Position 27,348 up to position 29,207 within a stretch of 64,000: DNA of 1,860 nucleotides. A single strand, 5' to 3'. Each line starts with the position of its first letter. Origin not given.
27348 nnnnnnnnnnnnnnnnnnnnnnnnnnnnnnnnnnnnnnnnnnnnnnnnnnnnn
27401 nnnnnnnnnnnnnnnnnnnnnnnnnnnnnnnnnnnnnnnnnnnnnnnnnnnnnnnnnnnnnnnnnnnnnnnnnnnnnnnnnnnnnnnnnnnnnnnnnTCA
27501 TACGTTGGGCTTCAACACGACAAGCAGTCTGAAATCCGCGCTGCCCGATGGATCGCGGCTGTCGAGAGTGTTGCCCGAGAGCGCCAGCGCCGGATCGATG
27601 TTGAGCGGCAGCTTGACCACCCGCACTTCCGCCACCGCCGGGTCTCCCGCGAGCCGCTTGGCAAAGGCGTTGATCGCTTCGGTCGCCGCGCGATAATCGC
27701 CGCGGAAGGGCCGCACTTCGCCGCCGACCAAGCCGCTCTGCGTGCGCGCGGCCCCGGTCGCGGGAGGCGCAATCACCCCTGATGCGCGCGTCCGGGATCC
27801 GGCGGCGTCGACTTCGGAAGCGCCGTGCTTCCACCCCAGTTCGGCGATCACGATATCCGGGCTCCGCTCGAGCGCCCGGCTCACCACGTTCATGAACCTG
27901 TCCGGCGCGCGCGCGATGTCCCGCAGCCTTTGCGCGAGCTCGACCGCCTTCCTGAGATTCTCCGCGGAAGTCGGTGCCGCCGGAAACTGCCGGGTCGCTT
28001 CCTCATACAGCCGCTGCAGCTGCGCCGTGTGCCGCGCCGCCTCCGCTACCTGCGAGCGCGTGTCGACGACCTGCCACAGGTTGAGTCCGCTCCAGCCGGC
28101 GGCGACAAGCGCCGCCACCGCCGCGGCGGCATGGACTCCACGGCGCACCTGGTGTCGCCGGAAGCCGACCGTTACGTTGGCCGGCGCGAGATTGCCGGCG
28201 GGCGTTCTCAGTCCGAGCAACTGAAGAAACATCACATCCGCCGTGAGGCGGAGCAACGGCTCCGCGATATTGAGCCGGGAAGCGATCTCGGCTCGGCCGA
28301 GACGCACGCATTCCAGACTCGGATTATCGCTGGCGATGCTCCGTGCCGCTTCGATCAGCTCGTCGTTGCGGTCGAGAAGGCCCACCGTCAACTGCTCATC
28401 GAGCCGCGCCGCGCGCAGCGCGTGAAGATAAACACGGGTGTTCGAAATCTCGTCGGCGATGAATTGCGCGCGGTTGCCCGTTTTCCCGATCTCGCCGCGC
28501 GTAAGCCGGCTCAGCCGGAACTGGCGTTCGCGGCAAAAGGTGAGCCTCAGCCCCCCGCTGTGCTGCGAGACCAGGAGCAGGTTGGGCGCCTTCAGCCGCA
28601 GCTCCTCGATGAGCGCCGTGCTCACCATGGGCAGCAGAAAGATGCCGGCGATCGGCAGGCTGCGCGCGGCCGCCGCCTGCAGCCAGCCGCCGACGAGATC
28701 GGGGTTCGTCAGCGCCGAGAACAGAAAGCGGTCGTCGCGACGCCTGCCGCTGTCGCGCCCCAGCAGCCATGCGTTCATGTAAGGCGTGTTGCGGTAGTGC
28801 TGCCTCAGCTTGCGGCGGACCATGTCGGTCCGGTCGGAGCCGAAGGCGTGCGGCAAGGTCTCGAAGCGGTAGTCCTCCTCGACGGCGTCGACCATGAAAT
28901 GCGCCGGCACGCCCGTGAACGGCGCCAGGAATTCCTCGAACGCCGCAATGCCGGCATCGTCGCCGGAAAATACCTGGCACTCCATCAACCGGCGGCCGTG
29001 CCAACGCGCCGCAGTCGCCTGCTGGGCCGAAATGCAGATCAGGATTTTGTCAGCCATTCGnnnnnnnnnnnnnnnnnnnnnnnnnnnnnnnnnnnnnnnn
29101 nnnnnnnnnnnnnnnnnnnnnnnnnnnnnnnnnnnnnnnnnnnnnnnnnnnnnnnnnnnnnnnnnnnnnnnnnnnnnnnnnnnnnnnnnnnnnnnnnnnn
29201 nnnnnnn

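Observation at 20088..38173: Sigma-54 / two-component-controlled type IV filament locus of MSHA-class composition with a rearranged, minimal gene set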

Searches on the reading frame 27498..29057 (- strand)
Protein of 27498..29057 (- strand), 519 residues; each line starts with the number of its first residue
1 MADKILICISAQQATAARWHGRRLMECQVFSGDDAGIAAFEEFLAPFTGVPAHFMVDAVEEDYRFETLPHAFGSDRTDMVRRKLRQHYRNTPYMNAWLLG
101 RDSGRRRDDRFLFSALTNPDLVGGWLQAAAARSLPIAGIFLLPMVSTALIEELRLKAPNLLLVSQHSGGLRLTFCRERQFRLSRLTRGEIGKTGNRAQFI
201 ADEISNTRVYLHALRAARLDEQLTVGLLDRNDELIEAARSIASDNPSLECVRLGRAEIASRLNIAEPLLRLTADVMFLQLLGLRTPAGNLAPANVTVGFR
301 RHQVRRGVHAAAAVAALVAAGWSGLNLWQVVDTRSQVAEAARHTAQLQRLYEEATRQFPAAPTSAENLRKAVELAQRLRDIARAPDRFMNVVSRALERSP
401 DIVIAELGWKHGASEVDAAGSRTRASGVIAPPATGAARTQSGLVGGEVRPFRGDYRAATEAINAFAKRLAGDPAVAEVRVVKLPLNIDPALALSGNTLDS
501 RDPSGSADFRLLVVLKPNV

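Call 3: search_protein_families(library=pfam, proteins=[window:27498-29057:-], max_evalue=0.01)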
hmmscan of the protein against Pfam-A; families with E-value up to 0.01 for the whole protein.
window:27498-29057:- (519 aa): 0 families

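Call 5: search_protein_families(library=ncbifam, proteins=[window:27498-29057:-], max_evalue=0.01)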
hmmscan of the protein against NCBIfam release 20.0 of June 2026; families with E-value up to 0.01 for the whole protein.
window:27498-29057:- (519 aa): 0 families

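Call 12: find_homologous_proteins(query=window:27498-29057:-, max_evalue=0.001)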
Query window:27498-29057:- (519 aa): 900 proteins with E <= 0.001 among 8000 candidates; the best 120 are listed.
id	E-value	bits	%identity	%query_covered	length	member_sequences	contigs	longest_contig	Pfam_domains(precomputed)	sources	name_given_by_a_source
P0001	0.0e+0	1136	100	100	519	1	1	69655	-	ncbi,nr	ncbi:MAG: hypothetical protein HY526_13410 [Betaproteobacteria bacterium]|nr:hypothetical protein [B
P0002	4.1e-255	865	75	99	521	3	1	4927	-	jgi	jgi:hypothetical protein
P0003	3.2e-251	852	74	100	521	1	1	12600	-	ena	-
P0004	8.8e-251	851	74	100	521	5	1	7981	-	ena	-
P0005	1.6e-250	850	73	100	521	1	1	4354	-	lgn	-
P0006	4.2e-250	848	73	100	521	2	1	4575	-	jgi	jgi:hypothetical protein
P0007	1.5e-249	847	74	100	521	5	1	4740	-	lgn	-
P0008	5.9e-249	845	74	100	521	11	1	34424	-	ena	-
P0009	1.1e-247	840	73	100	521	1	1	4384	-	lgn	-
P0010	2.0e-246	836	72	100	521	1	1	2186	-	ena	-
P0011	3.4e-245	832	72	100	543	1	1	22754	-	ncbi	-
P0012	3.0e-242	823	71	100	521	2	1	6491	-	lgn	-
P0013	2.3e-239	813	71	100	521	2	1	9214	-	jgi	jgi:hypothetical protein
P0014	3.2e-235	799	70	99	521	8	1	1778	-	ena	-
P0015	3.8e-232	789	71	100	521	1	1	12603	-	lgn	-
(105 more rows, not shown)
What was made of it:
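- Tried and rejected: The source was identified instead through a 100% hit to a Betaproteobacteria MAG protein (call 12).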

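Call 17: find_related_loci(query=A1, collection=genome_contigs, flank=10000)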
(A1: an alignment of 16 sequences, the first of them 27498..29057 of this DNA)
Query A1 (519 aa) in genome_contigs; peptide patterns used: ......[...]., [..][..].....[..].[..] (x = any residue, [..] = any of these).
319 stretches matched a pattern; 259 encode a relative of the query (tblastn E <= 1e-3); the best 80 are kept; 80 distinct loci.
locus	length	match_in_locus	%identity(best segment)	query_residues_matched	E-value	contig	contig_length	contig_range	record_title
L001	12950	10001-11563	74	1-519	0e+0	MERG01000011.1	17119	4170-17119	MAG: Betaproteobacteria bacterium RIFCSPLOWO2_12_FULL_62_13 rifcsplowo2_12_scaffold_10639, whole genome shotgun sequence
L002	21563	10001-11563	75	1-519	0e+0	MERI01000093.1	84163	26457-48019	MAG: Betaproteobacteria bacterium RIFCSPLOWO2_12_FULL_62_58 rifcsplowo2_12_scaffold_2073, whole genome shotgun sequence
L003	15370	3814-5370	63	1-518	0e+0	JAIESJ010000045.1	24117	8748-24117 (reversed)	MAG: Burkholderiales bacterium isolate co.spades.METABAT.2.5kb_011 c_000000438754, whole genome shotgun sequence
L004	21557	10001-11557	64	1-519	0e+0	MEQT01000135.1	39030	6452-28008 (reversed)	MAG: Betaproteobacteria bacterium RIFCSPLOWO2_02_64_14 rifcsplowo2_02_sub10_scaffold_22, whole genome shotgun sequence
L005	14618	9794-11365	62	1-519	0e+0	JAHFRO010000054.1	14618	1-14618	MAG: Betaproteobacteria bacterium isolate nzgw576 NODE_2076_length_14619_cov_19.228790, whole genome shotgun sequence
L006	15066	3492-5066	63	1-519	0e+0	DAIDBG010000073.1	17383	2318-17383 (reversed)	MAG TPA_asm: bacterium isolate clean1860 k141_5711, whole genome shotgun sequence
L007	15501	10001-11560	60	1-517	0e+0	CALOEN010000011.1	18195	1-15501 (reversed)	MAG: uncultured beta proteobacterium isolate LOGT_bin.0139 genome assembly, contig: contig_108680, whole genome shotgun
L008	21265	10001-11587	62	1-519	0e+0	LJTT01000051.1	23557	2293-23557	MAG: Betaproteobacteria bacterium SG8_41 WOR_8-12_2655, whole genome shotgun sequence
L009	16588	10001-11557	62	1-516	0e+0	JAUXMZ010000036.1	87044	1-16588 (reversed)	MAG: Burkholderiales bacterium isolate C1_concoct.bin.24 C1_k141_157684, whole genome shotgun sequence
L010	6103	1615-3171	60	1-518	0e+0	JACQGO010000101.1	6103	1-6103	MAG: Betaproteobacteria bacterium isolate NC_groundwater_1075_Ag_S2p5_65_1559 S_2p5_S6_coassembly_k141_865526, whole gen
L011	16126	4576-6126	63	1-516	0e+0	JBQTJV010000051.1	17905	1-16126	MAG: Betaproteobacteria bacterium isolate SAW11 c_000000107069, whole genome shotgun sequence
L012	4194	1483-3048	61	1-518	0e+0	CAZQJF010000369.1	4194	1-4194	MAG TPA_asm: uncultured Streptomycetaceae bacterium isolate SRP136066_co1_153 genome assembly, contig: NODE_40225_length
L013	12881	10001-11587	60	1-519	0e+0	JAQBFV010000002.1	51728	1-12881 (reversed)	MAG: Betaproteobacteria bacterium isolate MAG_442_bin-18 442_bin-18_ctg-002, whole genome shotgun sequence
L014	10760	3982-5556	61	1-519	0e+0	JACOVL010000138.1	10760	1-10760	MAG: Betaproteobacteria bacterium isolate NC_groundwater_99_Ag_S-0.1um_66_148 S_p1_S3_170907_scaffold_1615044, whole gen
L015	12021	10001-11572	60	1-519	0e+0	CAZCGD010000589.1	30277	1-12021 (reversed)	MAG TPA_asm: uncultured Streptomycetaceae bacterium isolate binchicken_co165_202 genome assembly, contig: k141_1171085,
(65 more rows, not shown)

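Call 20: search_solved_structures(query=A1, max_evalue=10)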
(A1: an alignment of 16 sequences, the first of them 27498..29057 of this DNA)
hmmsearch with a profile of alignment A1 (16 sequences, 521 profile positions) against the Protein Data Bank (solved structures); distinct sequences matched with E-value up to 10: 3.
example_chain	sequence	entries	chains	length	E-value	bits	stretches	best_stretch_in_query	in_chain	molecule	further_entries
6pij_A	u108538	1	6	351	0.56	12.1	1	387-467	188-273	cas7 type I-F CRISPR-associated protein Csy3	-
6pif_A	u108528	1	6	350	0.84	11.5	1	387-467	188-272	Cas7, type I-F CRISPR-associated protein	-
9r1k_A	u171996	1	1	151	2.4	10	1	328-422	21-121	sc-apCC-4-A7F-1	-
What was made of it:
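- Tried and rejected: A profile search of the PilMN-like family against PDB sequences gave only chance hits (call 20).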

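Call 21: search_protein_families(library=pfam, proteins=[window:27498-29057:-], max_evalue=10)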
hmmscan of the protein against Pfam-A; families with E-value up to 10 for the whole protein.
window:27498-29057:- (519 aa): 2 families
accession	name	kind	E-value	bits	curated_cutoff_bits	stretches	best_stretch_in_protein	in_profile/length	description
PF13428.12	TPR_14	-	0.55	11.5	23.5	1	332-363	5-36/44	Tetratricopeptide repeat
PF25631.1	Inovirus_capsid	-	1.4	9.2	27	1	304-321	4-21/41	Inovirus capsid protein family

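Call 31: search_protein_representatives(protein=window:27498-29057:-)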
Query: 519 residues. Proteins with E-value up to 0.001 (for the whole library): 1937; up to 1e-10: 1338; up to 1e-30: 597. The best 150 are listed.
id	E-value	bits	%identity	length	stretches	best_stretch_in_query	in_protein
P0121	1.1e-186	637.6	58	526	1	1-518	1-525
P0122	2.9e-168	576.9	52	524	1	1-518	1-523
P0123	2.9e-167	573.5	54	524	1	1-516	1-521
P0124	4.7e-145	500.3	49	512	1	1-519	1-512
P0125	9.2e-139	479.6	49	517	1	3-518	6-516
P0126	1.2e-137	475.9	46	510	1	1-519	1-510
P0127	5.3e-135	467.2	47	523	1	3-518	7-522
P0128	1.5e-134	465.6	45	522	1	1-516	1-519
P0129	7.3e-132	456.8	45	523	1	1-518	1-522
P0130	6.3e-130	450.4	45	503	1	1-515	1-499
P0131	4.6e-129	447.6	46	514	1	1-517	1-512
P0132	3.6e-128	444.6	44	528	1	3-517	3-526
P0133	3.5e-124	431.5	46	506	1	1-518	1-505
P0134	1.2e-120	419.8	43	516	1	2-519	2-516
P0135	2.3e-119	415.6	42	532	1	3-517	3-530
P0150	6.9e-98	344.8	38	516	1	1-518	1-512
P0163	2.0e-85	303.7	35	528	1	2-517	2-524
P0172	1.5e-77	277.7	31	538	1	3-518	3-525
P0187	3.3e-71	256.8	31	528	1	3-516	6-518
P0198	9.2e-69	248.7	31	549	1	4-516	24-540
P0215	3.8e-65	236.8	29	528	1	5-516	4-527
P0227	5.5e-63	229.7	28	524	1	1-514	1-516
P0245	8.2e-61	222.5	30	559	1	4-501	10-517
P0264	5.1e-57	210.0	29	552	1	5-516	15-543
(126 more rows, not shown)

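Call 32: list_cluster_members(proteins=[P0135, P0150, P0163, P0172, P0187, P0198, P0215, P0227, P0245, P0264])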
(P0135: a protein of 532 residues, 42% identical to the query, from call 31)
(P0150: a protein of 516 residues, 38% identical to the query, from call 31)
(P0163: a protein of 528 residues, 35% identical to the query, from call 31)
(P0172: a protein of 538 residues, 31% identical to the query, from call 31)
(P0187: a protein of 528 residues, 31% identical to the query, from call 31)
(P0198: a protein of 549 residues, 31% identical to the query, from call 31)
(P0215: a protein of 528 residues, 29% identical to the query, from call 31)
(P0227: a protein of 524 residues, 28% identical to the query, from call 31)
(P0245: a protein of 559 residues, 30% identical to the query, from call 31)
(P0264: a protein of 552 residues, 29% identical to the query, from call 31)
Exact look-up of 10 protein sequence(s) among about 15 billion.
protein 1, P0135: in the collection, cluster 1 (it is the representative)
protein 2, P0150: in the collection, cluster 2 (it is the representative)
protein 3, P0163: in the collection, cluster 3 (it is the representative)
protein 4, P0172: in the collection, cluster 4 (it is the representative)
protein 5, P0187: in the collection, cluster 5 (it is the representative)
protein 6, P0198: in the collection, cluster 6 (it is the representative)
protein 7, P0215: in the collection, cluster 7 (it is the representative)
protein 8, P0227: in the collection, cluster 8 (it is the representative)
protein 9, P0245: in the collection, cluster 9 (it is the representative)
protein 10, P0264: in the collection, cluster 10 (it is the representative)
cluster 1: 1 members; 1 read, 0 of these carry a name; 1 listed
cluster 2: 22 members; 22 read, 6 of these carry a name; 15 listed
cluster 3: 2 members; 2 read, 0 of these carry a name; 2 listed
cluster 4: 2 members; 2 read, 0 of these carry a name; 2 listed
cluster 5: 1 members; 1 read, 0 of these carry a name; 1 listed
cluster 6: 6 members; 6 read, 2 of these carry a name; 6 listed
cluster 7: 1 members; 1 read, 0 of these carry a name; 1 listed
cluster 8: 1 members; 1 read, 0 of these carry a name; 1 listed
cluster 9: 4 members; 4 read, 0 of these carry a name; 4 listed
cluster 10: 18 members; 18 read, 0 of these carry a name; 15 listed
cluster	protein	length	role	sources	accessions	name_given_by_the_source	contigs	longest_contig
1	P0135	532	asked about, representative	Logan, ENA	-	-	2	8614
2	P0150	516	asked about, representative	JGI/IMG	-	hypothetical protein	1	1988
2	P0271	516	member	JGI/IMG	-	hypothetical protein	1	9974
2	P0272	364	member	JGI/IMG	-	hypothetical protein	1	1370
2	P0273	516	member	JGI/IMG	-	hypothetical protein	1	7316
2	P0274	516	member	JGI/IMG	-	hypothetical protein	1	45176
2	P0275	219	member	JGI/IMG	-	hypothetical protein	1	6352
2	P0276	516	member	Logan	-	-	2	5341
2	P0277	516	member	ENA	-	-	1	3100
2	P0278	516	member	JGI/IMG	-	-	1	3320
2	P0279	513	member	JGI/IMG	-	-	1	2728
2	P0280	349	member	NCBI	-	-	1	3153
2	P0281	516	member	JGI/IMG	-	-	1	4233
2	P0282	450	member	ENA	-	-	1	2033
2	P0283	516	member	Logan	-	-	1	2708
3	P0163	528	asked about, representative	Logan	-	-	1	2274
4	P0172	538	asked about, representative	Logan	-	-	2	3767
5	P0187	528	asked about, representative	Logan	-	-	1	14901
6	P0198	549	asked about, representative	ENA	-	-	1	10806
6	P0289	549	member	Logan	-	-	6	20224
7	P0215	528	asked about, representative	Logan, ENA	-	-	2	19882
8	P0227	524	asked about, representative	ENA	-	-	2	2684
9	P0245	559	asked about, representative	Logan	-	-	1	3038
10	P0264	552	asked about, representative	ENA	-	-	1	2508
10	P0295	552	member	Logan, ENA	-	-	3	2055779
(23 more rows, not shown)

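Call 34: find_encoding_contigs(protein=P0295, flank=10000, max_places=2)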
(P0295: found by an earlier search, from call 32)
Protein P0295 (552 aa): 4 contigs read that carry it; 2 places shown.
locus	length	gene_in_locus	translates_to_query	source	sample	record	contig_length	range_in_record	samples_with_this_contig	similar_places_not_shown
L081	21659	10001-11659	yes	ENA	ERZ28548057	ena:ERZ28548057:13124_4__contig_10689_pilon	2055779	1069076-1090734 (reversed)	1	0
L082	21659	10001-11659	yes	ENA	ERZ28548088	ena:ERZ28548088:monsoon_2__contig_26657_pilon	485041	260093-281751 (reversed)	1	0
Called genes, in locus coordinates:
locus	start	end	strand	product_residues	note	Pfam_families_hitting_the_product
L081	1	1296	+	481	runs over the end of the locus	PF00072:Response_reg, PF00158:Sigma54_activat, PF14532:Sigma54_activ_2, PF07728:AAA_5 (weak), PF25601:AAA_lid_14, PF02954:HTH_8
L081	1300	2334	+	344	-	PF13401:AAA_22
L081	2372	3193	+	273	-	-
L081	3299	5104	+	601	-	PF00263:Secretin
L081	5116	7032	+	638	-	PF13432:TPR_16 (faint), PF13428:TPR_14 (faint), PF14559:TPR_19 (faint), PF00515:TPR_1 (faint), PF07719:TPR_2 (faint), PF13181:TPR_8 (faint), PF13414:TPR_11 (faint), PF13431:TPR_17 (faint)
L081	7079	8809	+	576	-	PF05157:MshEN, PF00437:T2SSE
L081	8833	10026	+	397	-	PF28597:T2SSF_N (weak), PF00482:T2SSF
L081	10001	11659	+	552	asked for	-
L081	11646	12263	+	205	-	-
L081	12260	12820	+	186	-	-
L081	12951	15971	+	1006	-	-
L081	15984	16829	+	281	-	-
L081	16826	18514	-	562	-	PF02518:HATPase_c (weak)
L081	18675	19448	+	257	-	PF12679:ABC2_membrane_2 (faint), PF12698:ABC2_membrane_3 (weak)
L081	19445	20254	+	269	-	-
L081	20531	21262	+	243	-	PF07963:N_methyl (weak)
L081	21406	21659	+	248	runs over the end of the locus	PF00005:ABC_tran, PF13304:AAA_21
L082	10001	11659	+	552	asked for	-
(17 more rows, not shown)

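Call 35: find_encoding_contigs(protein=P0215, flank=10000, max_places=1)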
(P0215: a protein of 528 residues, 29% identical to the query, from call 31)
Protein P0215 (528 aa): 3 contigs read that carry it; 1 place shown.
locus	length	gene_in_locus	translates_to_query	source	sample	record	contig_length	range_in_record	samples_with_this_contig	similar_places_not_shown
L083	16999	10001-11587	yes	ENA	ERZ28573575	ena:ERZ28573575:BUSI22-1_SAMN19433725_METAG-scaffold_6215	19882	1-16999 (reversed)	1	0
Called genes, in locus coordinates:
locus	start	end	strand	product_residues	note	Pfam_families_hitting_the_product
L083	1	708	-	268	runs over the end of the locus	PF13545:HTH_Crp_2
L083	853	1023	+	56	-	-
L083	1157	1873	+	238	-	PF00005:ABC_tran, PF13304:AAA_21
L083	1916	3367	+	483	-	PF13401:AAA_22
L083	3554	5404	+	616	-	PF07655:Secretin_N_2 (weak), PF00263:Secretin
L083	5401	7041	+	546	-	PF07719:TPR_2 (faint), PF13174:TPR_6 (faint), PF13181:TPR_8 (faint), PF23914:TPR_CcmH_CycH (faint), PF13432:TPR_16, PF14559:TPR_19, PF13424:TPR_12 (weak), PF13432:TPR_16, +6 more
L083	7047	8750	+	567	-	PF05157:MshEN, PF00437:T2SSE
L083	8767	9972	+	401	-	PF28597:T2SSF_N (weak), PF00482:T2SSF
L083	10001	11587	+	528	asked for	-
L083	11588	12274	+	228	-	-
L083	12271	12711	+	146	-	-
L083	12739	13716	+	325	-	-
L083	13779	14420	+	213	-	PF07963:N_methyl (weak)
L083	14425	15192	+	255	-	PF12679:ABC2_membrane_2 (weak), PF12698:ABC2_membrane_3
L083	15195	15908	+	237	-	-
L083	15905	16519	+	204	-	PF00072:Response_reg, PF02954:HTH_8 (weak)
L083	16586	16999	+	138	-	?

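Call 36: find_encoding_contigs(protein=P0289, flank=10000, max_places=1)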
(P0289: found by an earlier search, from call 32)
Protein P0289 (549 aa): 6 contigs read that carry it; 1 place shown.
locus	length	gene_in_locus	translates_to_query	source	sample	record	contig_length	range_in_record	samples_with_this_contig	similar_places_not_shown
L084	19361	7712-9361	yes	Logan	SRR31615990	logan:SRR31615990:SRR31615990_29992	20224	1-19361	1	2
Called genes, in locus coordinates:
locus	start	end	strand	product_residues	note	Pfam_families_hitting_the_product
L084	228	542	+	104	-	-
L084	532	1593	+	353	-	PF00158:Sigma54_activat, PF14532:Sigma54_activ_2, PF07728:AAA_5 (weak), PF25601:AAA_lid_14, PF02954:HTH_8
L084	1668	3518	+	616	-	PF00263:Secretin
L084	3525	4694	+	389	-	PF07719:TPR_2 (faint), PF14559:TPR_19 (weak), PF23914:TPR_CcmH_CycH (faint), PF13424:TPR_12 (faint), PF00515:TPR_1 (faint), PF13431:TPR_17 (faint)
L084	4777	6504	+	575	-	PF05157:MshEN, PF00437:T2SSE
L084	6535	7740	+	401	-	PF28597:T2SSF_N (weak), PF00482:T2SSF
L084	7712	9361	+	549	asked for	-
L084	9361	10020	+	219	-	-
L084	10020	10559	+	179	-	-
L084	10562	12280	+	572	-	-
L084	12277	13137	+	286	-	PF07963:N_methyl (faint)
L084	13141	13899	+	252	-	PF00899:ThiF, PF03435:Sacchrp_dh_NADP (weak)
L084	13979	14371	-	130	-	PF04519:Bactofilin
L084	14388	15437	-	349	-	PF01551:Peptidase_M23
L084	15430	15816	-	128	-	PF04519:Bactofilin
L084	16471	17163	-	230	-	PF00156:Pribosyltran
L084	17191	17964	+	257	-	PF03372:Exo_endo_phos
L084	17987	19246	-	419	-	PF07690:MFS_1, PF13000:Acatn (weak)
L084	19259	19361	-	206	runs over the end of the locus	PF13489:Methyltransf_23 (weak), PF07021:MetW, PF13847:Methyltransf_31 (weak), PF08241:Methyltransf_11, PF13649:Methyltransf_25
